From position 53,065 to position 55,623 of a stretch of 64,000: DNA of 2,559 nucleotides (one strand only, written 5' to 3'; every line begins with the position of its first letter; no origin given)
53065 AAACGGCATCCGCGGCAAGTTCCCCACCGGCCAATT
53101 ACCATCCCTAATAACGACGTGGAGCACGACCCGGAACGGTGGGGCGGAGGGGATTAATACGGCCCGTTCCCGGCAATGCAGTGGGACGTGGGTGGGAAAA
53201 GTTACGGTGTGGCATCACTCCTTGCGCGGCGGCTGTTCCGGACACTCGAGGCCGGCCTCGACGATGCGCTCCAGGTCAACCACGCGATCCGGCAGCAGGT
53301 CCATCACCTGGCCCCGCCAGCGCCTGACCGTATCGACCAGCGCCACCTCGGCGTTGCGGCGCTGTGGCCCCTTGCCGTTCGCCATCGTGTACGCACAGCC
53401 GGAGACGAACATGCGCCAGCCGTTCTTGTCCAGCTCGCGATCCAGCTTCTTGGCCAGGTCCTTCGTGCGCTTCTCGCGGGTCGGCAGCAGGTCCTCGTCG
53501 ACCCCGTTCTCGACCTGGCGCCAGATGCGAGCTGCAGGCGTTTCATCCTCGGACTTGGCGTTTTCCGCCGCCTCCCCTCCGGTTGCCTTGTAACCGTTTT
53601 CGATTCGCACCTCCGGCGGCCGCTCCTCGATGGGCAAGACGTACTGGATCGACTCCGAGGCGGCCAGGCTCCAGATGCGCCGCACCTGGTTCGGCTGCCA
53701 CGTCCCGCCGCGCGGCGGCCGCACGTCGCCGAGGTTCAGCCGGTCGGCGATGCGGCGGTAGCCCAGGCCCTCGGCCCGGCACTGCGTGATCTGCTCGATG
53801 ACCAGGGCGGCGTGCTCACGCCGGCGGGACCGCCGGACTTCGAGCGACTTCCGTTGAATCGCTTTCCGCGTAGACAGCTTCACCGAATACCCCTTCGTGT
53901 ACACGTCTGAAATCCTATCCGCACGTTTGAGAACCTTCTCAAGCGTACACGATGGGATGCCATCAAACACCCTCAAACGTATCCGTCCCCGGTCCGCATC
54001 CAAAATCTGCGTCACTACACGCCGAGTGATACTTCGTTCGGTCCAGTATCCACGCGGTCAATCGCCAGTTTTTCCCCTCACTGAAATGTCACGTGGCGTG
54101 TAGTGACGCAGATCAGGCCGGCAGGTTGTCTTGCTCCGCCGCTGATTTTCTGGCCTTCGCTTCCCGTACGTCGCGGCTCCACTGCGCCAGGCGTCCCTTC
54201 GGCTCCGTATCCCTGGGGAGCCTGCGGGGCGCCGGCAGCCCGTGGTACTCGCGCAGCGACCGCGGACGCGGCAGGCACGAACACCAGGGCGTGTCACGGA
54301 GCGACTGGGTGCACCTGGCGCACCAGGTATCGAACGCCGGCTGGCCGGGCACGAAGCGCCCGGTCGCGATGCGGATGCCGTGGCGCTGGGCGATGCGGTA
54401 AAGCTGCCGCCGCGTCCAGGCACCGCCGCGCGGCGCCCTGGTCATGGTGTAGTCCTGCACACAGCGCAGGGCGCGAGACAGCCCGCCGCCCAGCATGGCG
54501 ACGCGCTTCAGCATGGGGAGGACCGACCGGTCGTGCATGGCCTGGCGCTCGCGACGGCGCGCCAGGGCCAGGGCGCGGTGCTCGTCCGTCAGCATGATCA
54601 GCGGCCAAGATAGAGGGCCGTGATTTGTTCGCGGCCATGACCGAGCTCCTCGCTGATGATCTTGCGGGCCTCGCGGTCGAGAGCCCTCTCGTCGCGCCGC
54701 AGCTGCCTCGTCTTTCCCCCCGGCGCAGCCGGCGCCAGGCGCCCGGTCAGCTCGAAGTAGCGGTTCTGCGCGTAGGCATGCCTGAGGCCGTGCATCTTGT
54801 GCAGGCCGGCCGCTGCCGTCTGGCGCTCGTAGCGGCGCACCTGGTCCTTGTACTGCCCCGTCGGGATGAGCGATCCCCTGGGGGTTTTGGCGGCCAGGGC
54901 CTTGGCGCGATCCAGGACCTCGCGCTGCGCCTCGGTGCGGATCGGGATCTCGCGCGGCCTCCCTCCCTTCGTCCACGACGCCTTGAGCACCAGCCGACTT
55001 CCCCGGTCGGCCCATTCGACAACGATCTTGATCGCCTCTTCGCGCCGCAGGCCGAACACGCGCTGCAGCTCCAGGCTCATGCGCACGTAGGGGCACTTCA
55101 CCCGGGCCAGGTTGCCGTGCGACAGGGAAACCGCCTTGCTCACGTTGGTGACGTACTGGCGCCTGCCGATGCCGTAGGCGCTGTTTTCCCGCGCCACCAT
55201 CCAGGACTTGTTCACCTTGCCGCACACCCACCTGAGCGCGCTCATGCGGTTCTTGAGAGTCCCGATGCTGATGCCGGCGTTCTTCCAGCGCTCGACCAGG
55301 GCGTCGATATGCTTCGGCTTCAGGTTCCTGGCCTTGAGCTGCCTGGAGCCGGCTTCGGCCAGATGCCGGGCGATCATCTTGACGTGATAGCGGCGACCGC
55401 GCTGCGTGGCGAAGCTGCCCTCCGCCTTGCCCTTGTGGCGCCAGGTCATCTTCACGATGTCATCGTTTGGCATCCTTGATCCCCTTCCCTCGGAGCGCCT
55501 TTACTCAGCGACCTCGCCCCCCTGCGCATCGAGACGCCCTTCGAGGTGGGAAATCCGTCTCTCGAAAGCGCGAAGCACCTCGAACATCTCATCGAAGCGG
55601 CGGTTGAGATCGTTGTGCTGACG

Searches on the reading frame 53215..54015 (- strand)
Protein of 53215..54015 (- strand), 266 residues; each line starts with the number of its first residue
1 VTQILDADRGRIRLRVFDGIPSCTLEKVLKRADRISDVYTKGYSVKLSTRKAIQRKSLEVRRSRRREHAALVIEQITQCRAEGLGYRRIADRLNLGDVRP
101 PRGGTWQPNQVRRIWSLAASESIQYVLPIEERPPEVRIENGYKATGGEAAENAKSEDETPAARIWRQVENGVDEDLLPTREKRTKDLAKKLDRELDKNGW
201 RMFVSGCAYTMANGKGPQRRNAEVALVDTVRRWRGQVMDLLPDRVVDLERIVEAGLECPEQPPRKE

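Call 64: search_protein_families(library=pfam, proteins=[window:53215-54015:-], max_evalue=0.001)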
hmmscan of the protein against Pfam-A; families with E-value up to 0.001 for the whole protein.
window:53215-54015:- (266 aa): 1 family
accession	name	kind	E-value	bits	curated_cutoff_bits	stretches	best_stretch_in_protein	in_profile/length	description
PF07508.19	Recombinase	-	4.9e-06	27.2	21.1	1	68-114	2-48/102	Recombinase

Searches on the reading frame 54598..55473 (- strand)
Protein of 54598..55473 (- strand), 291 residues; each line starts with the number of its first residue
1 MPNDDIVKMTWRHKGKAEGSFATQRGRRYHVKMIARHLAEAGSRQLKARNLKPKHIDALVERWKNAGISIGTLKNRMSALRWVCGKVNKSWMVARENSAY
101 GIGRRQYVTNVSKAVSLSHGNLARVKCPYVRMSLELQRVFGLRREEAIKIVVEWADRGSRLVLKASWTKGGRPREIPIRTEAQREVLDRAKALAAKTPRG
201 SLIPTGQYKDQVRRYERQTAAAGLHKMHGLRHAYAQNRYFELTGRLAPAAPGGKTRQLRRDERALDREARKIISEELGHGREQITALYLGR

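Call 64: search_protein_families(library=pfam, proteins=[window:54598-55473:-], max_evalue=0.001)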
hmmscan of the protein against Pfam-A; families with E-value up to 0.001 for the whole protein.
window:54598-55473:- (291 aa): 2 families
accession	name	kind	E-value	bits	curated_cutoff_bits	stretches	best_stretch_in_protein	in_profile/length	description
PF12835.12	Integrase_1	-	6.3e-18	65.6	23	1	128-237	31-149/149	Integrase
PF12834.13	Phage_int_SAM_2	-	5.4e-16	59.4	22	1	16-85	14-83/91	Phage integrase, N-terminal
